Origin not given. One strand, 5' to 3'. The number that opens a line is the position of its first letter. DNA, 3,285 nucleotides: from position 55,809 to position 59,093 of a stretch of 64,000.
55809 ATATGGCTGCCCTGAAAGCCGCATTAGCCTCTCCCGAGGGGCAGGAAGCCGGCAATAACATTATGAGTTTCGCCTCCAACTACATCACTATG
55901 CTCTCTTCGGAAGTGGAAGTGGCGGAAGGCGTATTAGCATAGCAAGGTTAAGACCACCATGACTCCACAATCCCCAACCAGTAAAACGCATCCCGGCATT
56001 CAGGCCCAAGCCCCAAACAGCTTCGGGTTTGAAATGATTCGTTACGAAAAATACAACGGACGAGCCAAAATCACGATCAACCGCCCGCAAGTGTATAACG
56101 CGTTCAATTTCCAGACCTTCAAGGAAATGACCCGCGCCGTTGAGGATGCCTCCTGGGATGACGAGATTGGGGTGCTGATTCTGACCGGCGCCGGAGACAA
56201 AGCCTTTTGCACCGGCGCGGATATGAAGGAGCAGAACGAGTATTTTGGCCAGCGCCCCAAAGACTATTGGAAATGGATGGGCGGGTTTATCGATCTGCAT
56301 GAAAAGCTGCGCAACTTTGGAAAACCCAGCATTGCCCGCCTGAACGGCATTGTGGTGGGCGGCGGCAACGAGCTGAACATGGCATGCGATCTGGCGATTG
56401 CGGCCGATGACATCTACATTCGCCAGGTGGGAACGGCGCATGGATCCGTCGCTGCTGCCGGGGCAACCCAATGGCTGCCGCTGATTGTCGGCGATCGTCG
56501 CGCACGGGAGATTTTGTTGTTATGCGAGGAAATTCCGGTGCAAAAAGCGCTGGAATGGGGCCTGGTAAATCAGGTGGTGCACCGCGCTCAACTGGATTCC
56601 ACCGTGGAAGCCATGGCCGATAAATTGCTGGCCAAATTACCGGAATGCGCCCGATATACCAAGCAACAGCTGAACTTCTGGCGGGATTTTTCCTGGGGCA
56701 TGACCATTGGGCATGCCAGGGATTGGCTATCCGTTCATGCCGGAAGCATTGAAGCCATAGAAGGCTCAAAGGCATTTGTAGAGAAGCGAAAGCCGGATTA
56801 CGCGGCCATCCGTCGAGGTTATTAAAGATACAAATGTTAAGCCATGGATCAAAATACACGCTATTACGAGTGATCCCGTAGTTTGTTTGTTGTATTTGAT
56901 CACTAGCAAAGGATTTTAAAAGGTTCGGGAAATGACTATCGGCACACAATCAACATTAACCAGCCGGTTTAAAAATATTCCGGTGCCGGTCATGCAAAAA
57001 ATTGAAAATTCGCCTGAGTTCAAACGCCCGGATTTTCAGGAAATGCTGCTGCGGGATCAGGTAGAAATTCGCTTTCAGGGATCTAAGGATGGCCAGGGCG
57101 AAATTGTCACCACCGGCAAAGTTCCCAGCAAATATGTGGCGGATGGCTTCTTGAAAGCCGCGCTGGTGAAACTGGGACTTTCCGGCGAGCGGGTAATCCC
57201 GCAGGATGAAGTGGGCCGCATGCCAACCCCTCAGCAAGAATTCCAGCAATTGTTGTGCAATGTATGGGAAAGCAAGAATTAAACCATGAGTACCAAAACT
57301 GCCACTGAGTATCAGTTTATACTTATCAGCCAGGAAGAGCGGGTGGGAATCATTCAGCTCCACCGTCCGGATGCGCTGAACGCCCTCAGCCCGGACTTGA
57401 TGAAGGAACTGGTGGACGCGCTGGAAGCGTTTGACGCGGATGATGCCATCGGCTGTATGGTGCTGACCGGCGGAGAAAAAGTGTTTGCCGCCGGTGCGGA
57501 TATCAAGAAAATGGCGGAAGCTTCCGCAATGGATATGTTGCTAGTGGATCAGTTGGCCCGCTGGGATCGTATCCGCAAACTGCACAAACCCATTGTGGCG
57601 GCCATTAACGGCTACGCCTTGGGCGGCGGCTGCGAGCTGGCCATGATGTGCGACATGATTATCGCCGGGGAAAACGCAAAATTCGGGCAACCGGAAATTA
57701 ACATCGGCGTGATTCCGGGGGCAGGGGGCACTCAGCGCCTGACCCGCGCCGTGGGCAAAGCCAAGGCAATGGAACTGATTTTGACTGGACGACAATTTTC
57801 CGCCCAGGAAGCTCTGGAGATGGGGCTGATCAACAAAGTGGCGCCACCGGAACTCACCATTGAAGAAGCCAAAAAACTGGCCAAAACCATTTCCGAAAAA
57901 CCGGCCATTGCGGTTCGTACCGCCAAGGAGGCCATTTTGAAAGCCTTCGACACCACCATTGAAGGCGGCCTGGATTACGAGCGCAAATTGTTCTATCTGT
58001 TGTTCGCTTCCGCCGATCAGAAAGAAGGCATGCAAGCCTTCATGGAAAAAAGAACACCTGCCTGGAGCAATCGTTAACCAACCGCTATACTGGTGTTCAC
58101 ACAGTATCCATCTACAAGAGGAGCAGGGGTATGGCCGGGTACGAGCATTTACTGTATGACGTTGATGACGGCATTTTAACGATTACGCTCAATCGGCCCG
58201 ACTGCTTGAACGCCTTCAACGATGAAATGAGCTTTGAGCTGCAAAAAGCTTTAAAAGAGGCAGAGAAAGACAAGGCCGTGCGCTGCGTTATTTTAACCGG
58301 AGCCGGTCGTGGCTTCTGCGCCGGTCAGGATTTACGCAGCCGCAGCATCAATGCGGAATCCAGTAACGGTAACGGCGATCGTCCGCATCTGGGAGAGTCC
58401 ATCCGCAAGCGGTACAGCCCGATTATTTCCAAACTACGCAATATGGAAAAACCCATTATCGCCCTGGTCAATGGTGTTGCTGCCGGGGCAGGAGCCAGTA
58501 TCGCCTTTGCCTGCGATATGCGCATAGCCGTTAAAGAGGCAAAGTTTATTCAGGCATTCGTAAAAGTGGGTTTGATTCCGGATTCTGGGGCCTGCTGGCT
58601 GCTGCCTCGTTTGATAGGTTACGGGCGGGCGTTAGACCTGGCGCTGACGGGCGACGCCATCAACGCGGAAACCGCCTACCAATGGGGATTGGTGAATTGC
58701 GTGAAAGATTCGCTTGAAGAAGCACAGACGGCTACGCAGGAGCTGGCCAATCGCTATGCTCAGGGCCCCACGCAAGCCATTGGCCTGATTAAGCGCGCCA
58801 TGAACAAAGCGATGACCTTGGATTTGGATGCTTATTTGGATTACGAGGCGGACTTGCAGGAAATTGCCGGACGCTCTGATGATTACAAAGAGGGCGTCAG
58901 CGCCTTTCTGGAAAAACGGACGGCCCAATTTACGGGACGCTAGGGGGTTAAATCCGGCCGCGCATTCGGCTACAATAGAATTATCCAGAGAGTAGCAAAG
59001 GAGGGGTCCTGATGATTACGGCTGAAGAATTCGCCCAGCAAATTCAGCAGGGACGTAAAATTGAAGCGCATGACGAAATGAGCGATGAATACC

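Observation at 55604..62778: Partial phenylacetate-type CoA catabolic cluster with a lone PaaA-like epoxidase subunit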

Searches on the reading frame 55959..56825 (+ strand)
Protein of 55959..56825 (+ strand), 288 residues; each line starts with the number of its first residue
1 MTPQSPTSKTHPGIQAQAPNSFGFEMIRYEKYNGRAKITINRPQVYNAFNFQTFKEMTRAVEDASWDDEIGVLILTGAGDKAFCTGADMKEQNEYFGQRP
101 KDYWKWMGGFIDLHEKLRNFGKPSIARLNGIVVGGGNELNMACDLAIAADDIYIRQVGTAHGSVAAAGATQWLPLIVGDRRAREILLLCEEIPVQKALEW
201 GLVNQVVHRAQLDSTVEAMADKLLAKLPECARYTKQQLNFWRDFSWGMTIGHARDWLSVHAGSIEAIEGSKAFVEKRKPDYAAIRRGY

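Call 3: search_protein_families(library=pfam, proteins=[window:55959-56825:+])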
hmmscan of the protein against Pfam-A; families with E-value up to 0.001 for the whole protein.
window:55959-56825:+ (288 aa): 2 families
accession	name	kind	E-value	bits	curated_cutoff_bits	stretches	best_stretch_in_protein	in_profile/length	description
PF00378.25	ECH_1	-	2.4e-54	184.8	27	1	31-281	2-248/251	Enoyl-CoA hydratase/isomerase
PF16113.10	ECH_2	-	9.2e-24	85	27.2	1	37-222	3-187/335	Enoyl-CoA hydratase/isomerase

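Call 4: search_protein_families(library=ncbifam, proteins=[window:55959-56825:+])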
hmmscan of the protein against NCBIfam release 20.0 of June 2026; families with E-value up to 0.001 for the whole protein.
window:55959-56825:+ (288 aa): 71 families (the best 25 are shown)
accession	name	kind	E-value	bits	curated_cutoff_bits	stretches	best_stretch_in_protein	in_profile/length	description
TIGR01929.1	menB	equivalog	1.1e-57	195.6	342.7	1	24-282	1-257/259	1,4-dihydroxy-2-naphthoyl-CoA synthase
NF005637.0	PRK07396.1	equivalog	1.9e-57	194.7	380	1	23-285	11-270/273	1,4-dihydroxy-2-naphthoyl-CoA synthase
TIGR03210.1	badI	equivalog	6.3e-57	192.8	467.6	1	24-281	1-253/256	2-ketocyclohexanecarboxyl-CoA hydrolase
NF042430.2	EnCoAhydt_DpgD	equivalog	2.8e-47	161.3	400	1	29-282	1-256/258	enoyl-CoA-hydratase DpgD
TIGR03200.1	dearomat_oah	equivalog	6.1e-47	160.4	464.45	2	36-207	39-210/360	6-oxocyclohex-1-ene-1-carbonyl-CoA hydratase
NF004475.0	PRK05809.1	subfamily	3.4e-45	154.6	394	1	25-281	4-257/260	short-chain-enoyl-CoA hydratase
NF005802.0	PRK07657.1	equivalog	1.9e-43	148.9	363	1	33-282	12-258/260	enoyl-CoA hydratase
TIGR02280.1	PaaB1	equivalog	1.4e-39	136.2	345.15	1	32-281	6-253/256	2-(1,2-epoxy-1,2-dihydrophenyl)acetyl-CoA isomerase PaaG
NF051848.1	EnCoAHydtEchA19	equivalog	2.6e-39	135.3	400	1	37-282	12-256/258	enoyl-CoA hydratase EchA19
NF004634.0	PRK05980.1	equivalog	7.4e-39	133.7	375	1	26-282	4-261/263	crotonase/enoyl-CoA hydratase family protein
NF006566.0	PRK09076.1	subfamily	7.7e-39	133.9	286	1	26-282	6-258/260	enoyl-CoA hydratase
NF004796.0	PRK06144.1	subfamily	4.4e-38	131.3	272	1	25-281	8-259/262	enoyl-CoA hydratase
NF004840.0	PRK06190.1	equivalog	8.4e-38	130.4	253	1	26-245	5-220/260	enoyl-CoA hydratase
NF006588.0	PRK09120.1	equivalog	7.1e-37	127.1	276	1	25-250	8-233/276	p-hydroxycinnamoyl CoA hydratase/lyase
NF006186.0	PRK08321.1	equivalog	1.6e-36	126.4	378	1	21-284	19-298/302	1,4-dihydroxy-2-naphthoyl-CoA synthase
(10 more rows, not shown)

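Call 36: search_solved_structures(query=window:55959-56825:+, max_evalue=1e-20)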
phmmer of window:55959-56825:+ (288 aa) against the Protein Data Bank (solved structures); distinct sequences matched with E-value up to 1e-20: 73 (the best 60 are shown).
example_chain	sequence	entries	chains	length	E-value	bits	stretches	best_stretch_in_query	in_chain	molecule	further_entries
4els_A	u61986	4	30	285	9.7e-54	185.7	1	21-286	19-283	1,4-Dihydroxy-2-naphthoyl-CoA synthase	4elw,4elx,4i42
3t88_A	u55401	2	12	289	1e-53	185.7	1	21-286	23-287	1,4-Dihydroxy-2-naphthoyl-CoA synthase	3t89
2iex_A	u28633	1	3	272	4e-52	180.4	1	21-284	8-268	Dihydroxynapthoic acid synthetase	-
3h02_A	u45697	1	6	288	2e-51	178.1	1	21-286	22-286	Naphthoate synthase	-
2uzf_A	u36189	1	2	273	5.2e-47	163.6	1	24-282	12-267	NAPHTHOATE SYNTHASE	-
5zai_A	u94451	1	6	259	4.4e-39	137.6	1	24-281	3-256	3-hydroxypropionyl-coenzyme A dehydratase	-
6ojm_A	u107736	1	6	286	2.3e-36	128.7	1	23-282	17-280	1,4-dihydroxy-2-naphthoyl-CoA synthase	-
4eml_A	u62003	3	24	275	3.6e-36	128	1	24-282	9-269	Naphthoate synthase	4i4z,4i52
5z7r_A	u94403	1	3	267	3.8e-34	121.4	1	30-279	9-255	Short-chain-enoyl-CoA hydratase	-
3kqf_A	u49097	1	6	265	1.5e-31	112.9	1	36-281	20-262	Enoyl-CoA hydratase/isomerase family protein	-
9qwv_A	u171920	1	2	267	4e-30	108.2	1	26-281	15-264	Enoyl-CoA hydratase, mitochondrial, putative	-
3h81_A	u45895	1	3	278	1.4e-29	106.4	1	14-281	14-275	enoyl-CoA hydratase echA8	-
3r9t_A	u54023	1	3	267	1.9e-29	106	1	35-282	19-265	EchA1_1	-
3r9s_A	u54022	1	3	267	2.6e-29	105.5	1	35-282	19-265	Carnitinyl-CoA dehydratase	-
7eum_C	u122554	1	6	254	3.1e-29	105.3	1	32-244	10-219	Enoyl-CoA hydratase/isomerase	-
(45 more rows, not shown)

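Call 68: find_homologous_proteins(query=window:55959-56825:+, max_evalue=1e-40)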
Query window:55959-56825:+ (288 aa): 6817 proteins with E <= 1e-40 among 8000 candidates; the best 120 are listed.
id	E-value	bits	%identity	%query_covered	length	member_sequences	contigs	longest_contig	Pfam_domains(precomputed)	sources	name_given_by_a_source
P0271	7.3e-180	615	92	100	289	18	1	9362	PF00378.26,PF16113.11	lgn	-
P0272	2.4e-176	603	90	100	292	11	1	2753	PF00378.26,PF16113.11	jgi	-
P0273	9.3e-174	594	89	98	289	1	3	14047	PF00378.26,PF16113.11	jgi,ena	jgi:enoyl-CoA hydratase/carnithine racemase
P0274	4.1e-173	592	92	96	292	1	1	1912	PF00378.26,PF16113.11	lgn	-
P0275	3.0e-172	590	89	98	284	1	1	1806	PF00378.26,PF16113.11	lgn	-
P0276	3.5e-171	586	89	97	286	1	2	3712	PF00378.26,PF16113.11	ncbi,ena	-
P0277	1.1e-170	584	88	100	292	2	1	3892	PF00378.26,PF16113.11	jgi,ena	-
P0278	4.0e-170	583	87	99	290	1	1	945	PF00378.26,PF16113.11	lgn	-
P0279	8.6e-170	581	88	98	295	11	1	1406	PF00378.26,PF16113.11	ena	-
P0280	1.3e-168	578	86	100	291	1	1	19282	PF00378.26,PF16113.11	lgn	-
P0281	1.5e-167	574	88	98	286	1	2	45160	PF00378.26,PF16113.11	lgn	-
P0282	2.0e-167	574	84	99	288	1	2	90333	PF00378.26,PF16113.11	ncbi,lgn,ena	-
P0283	9.8e-167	571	86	97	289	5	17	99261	PF00378.26,PF16113.11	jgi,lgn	jgi:enoyl-CoA hydratase/carnithine racemase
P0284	1.1e-166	571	85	97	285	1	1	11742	PF00378.26,PF16113.11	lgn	-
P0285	1.2e-162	558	86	95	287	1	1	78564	PF00378.26,PF16113.11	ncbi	-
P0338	5.4e-129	448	70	96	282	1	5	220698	PF00378.26,PF16113.11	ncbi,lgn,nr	ncbi:enoyl-CoA hydratase/isomerase family protein [candidate division KSB1 bacterium]|nr:enoyl-CoA h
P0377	3.1e-126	439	69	95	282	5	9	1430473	PF00378.26,PF16113.11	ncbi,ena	-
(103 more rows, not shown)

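Call 69: find_encoding_contigs(protein=P0377, flank=9000, max_places=2)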
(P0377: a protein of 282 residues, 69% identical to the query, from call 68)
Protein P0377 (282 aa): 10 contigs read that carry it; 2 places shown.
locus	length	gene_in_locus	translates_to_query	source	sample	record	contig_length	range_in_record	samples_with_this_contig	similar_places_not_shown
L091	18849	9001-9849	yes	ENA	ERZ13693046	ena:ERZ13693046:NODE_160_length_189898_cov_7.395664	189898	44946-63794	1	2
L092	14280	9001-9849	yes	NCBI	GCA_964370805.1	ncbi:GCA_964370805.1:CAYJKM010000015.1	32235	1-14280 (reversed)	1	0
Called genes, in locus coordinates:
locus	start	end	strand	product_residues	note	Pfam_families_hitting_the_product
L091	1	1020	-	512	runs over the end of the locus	PF07995:GSDH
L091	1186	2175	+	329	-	-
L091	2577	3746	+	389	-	PF00676:E1_dh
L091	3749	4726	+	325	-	PF02779:Transket_pyr, PF02780:Transketolase_C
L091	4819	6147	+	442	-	PF00364:Biotin_lipoyl, PF25997:BSH_YhbJ (weak), PF02817:E3_binding, PF00198:2-oxoacid_dh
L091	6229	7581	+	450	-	PF00890:FAD_binding_2 (weak), PF01134:GIDA (weak), PF07992:Pyr_redox_2, PF12831:FAD_oxidored (weak), PF13738:Pyr_redox_3, PF00070:Pyr_redox, PF02852:Pyr_redox_dim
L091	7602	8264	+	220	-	PF21948:LplA-B_cat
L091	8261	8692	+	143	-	PF22636:FlK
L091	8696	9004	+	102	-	PF07110:EthD (weak)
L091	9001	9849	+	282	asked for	PF00378:ECH_1, PF16113:ECH_2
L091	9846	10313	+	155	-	PF12867:DinB_2 (weak), PF05163:DinB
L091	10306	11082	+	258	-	PF00378:ECH_1, PF16113:ECH_2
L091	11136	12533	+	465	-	PF08480:Disaggr_assoc (faint), PF18962:Por_Secre_tail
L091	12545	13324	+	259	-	PF00378:ECH_1, PF16113:ECH_2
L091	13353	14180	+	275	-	PF05138:PaaA_PaaC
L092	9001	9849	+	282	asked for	PF00378:ECH_1, PF16113:ECH_2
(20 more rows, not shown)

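Call 70: find_encoding_contigs(protein=P0338, flank=9000, max_places=1)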
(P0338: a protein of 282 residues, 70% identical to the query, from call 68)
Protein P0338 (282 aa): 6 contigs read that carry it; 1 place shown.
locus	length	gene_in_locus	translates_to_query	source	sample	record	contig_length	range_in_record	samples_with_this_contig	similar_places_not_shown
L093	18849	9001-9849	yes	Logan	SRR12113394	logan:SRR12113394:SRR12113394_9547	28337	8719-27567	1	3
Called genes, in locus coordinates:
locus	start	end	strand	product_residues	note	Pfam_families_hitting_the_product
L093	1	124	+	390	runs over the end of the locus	PF22842:Pel9A-like_beta_helix (faint), PF05048:NosD, PF13229:Beta_helix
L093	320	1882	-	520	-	PF07995:GSDH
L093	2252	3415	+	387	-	PF00676:E1_dh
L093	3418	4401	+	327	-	PF02779:Transket_pyr, PF02780:Transketolase_C, PF17147:PFOR_II (weak)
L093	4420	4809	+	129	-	PF05635:23S_rRNA_IVP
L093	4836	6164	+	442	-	PF00364:Biotin_lipoyl, PF25997:BSH_YhbJ (weak), PF02817:E3_binding, PF00198:2-oxoacid_dh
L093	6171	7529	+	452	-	PF00890:FAD_binding_2 (weak), PF01134:GIDA (weak), PF07992:Pyr_redox_2, PF12831:FAD_oxidored, PF13738:Pyr_redox_3, PF00070:Pyr_redox, PF02852:Pyr_redox_dim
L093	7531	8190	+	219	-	PF21948:LplA-B_cat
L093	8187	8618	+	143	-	PF22636:FlK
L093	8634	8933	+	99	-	PF07110:EthD (weak)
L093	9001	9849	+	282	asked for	PF00378:ECH_1, PF16113:ECH_2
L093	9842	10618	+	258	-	PF00378:ECH_1, PF16113:ECH_2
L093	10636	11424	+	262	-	PF13489:Methyltransf_23, PF05148:Methyltransf_8 (faint), PF08241:Methyltransf_11, PF08242:Methyltransf_12, PF13649:Methyltransf_25, PF13847:Methyltransf_31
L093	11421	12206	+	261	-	PF00378:ECH_1, PF16113:ECH_2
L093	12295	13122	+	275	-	PF05138:PaaA_PaaC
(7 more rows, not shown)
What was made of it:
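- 55959..56825 (+): MenB/BadI-subfamily crotonase (288 aa) with a non-MenB active site; reaction unknown. Homologs about 70% identical occur in one KSB1 and one unclassified cluster, in the same EthD-adjacent position (calls 68-70).
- In one KSB1 contig and one unclassified contig, a small Rieske ferredoxin follows the PaaA-like gene (calls 69, 70). A Rieske ferredoxin follows the gene in two sister loci (calls 69, 70).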

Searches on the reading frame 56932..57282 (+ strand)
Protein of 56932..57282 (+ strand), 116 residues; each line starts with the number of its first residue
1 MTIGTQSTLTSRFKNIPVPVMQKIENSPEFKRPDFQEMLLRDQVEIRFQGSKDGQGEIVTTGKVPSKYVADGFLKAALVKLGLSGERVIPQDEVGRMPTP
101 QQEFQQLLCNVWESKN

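Call 3: search_protein_families(library=pfam, proteins=[window:56932-57282:+])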
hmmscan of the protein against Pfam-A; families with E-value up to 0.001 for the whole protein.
window:56932-57282:+ (116 aa): 0 families

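Call 4: search_protein_families(library=ncbifam, proteins=[window:56932-57282:+])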
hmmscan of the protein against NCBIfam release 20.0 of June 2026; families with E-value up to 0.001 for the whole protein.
window:56932-57282:+ (116 aa): 0 families

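Call 61: search_protein_families(library=pfam, proteins=[window:56932-57282:+], max_evalue=0.05)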
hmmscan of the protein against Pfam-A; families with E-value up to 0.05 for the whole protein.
window:56932-57282:+ (116 aa): 0 families

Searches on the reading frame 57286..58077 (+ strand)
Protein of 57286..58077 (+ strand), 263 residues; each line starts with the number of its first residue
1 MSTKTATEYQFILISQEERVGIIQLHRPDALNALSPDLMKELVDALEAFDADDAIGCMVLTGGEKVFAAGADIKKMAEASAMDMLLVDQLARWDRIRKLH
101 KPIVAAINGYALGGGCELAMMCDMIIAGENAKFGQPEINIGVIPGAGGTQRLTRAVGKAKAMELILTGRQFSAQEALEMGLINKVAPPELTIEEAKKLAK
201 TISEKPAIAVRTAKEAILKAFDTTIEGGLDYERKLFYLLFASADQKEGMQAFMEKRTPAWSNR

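Call 3: search_protein_families(library=pfam, proteins=[window:57286-58077:+])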
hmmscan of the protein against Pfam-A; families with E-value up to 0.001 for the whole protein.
window:57286-58077:+ (263 aa): 3 families
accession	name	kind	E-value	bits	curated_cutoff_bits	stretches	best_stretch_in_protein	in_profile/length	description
PF00378.25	ECH_1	-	1.2e-82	277.4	27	1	17-262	3-250/251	Enoyl-CoA hydratase/isomerase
PF16113.10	ECH_2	-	4.2e-39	135.4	27.2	1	20-187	1-173/335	Enoyl-CoA hydratase/isomerase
PF01343.23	Peptidase_S49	-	1.8e-05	25.2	24.9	0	97-132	3-38/154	Peptidase family S49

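Call 4: search_protein_families(library=ncbifam, proteins=[window:57286-58077:+])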
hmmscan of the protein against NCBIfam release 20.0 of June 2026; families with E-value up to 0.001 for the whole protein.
window:57286-58077:+ (263 aa): 74 families (the best 25 are shown)
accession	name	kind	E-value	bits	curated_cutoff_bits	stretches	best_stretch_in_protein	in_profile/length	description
NF004517.0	PRK05862.1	equivalog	5.1e-108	360.4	396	1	8-263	2-257/257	enoyl-CoA hydratase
NF007239.0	PRK09674.1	equivalog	5e-98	327.7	371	1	10-261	4-255/257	2,3-dehydroadipyl-CoA hydratase PaaF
NF006007.0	PRK08138.1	subfamily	1.1e-96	323.2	355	1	11-261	8-259/261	enoyl-CoA hydratase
NF004475.0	PRK05809.1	subfamily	4.4e-81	272.2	394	1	8-263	2-260/260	short-chain-enoyl-CoA hydratase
NF051848.1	EnCoAHydtEchA19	equivalog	8e-81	271.4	400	1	12-263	2-258/258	enoyl-CoA hydratase EchA19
NF005803.0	PRK07658.1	equivalog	1.1e-71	241.2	313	1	11-263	3-257/257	enoyl-CoA hydratase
NF005802.0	PRK07657.1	equivalog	3.2e-69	233.4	363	1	15-260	9-257/260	enoyl-CoA hydratase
NF004634.0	PRK05980.1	equivalog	1.4e-64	218.1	375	1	11-261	4-261/263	crotonase/enoyl-CoA hydratase family protein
NF006100.0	PRK08252.1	subfamily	1.6e-64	217.9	282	1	12-261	5-252/254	crotonase/enoyl-CoA hydratase family protein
NF042430.2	EnCoAhydt_DpgD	equivalog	7.1e-61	205.9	400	1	16-262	3-257/258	enoyl-CoA-hydratase DpgD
NF006566.0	PRK09076.1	subfamily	1.5e-58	198.4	286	1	12-262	7-259/260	enoyl-CoA hydratase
NF004840.0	PRK06190.1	equivalog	2.2e-58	197.9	253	1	10-236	4-232/260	enoyl-CoA hydratase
NF046063.1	oxepin_alt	equivalog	1.9e-57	194.7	300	1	14-258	4-253/254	oxepin-CoA hydrolase, alternative type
NF006699.0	PRK09245.1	subfamily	2.1e-56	191.1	354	1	10-262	3-265/266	crotonase/enoyl-CoA hydratase family protein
NF005864.0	PRK07799.1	equivalog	4.5e-56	190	316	1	8-263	6-266/266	crotonase/enoyl-CoA hydratase family protein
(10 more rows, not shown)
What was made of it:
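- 57286..58077 (+): Enoyl-CoA hydratase, PaaF-like (263 aa). It keeps both Glu residues that align with those of E. coli PaaF. It is a candidate for 2,3-dehydroadipyl-CoA hydration and possibly for oxepin-CoA hydrolysis. NF004517 at 360 bits and NF007239 (PaaF) at 327.7 bits against a cut-off of 371 (call 4).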

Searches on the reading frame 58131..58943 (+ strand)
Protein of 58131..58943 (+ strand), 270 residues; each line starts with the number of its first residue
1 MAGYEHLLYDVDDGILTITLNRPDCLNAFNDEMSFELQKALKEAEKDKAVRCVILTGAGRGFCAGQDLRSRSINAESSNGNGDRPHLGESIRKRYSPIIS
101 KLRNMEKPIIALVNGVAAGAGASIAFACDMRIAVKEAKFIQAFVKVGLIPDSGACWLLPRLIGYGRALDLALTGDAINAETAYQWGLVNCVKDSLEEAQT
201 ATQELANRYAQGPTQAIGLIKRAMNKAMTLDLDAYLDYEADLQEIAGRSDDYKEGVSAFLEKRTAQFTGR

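Call 3: search_protein_families(library=pfam, proteins=[window:58131-58943:+])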
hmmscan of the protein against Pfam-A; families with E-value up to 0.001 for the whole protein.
window:58131-58943:+ (270 aa): 2 families
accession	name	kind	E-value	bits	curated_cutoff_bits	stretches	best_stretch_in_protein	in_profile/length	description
PF00378.25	ECH_1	-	1.1e-61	208.8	27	1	12-269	3-250/251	Enoyl-CoA hydratase/isomerase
PF16113.10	ECH_2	-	1e-40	140.7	27.2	1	17-194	3-174/335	Enoyl-CoA hydratase/isomerase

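Call 4: search_protein_families(library=ncbifam, proteins=[window:58131-58943:+])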
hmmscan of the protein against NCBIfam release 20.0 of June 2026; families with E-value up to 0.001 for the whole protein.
window:58131-58943:+ (270 aa): 72 families (the best 25 are shown)
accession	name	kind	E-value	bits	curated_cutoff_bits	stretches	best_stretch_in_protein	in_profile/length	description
TIGR02280.1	PaaB1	equivalog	4.7e-100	334.3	345.15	1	8-270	2-256/256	2-(1,2-epoxy-1,2-dihydrophenyl)acetyl-CoA isomerase PaaG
NF004635.0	PRK05981.1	equivalog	1e-83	280.9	351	1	4-270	3-266/266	enoyl-CoA hydratase/isomerase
NF006699.0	PRK09245.1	subfamily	2.4e-69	233.6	354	1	6-270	4-266/266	crotonase/enoyl-CoA hydratase family protein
NF004857.0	PRK06210.1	equivalog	4.2e-66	223.2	341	1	3-269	6-274/275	enoyl-CoA hydratase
NF006109.0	PRK08260.1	subfamily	7.6e-65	219.1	320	1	4-269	3-277/296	enoyl-CoA hydratase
NF004725.0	PRK06072.1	equivalog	4.1e-64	216.7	293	1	12-270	7-248/248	enoyl-CoA hydratase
NF006107.0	PRK08258.1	equivalog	4.4e-62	209.9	330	1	5-270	17-277/277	enoyl-CoA hydratase family protein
NF046063.1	oxepin_alt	equivalog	1.1e-60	205.2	300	1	11-265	6-253/254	oxepin-CoA hydrolase, alternative type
NF051848.1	EnCoAHydtEchA19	equivalog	8.6e-60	202.5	400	1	12-270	7-258/258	enoyl-CoA hydratase EchA19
NF005700.0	PRK07511.1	subfamily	1.2e-58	198.7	274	1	7-268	5-259/260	enoyl-CoA hydratase family protein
NF050134.1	TdecoylIsomFabM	equivalog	6.5e-57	192.9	400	1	4-269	1-260/261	trans-2-decenoyl-ACP isomerase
NF004475.0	PRK05809.1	subfamily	1.1e-56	192.2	394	1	5-269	4-259/260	short-chain-enoyl-CoA hydratase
NF005575.0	PRK07260.1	equivalog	3.1e-56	190.7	335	1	4-269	3-262/263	enoyl-CoA hydratase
NF004525.0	PRK05870.1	equivalog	5.4e-53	180.5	285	1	5-259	3-246/249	enoyl-CoA hydratase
NF004840.0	PRK06190.1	equivalog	5.8e-50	170.3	253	1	6-246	5-235/260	enoyl-CoA hydratase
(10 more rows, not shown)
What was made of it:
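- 58131..58943 (+): PaaG-like 1,2-epoxyphenylacetyl-CoA isomerase (270 aa). TIGR02280 at 334.3 bits against a cut-off of 345.15 (call 4).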
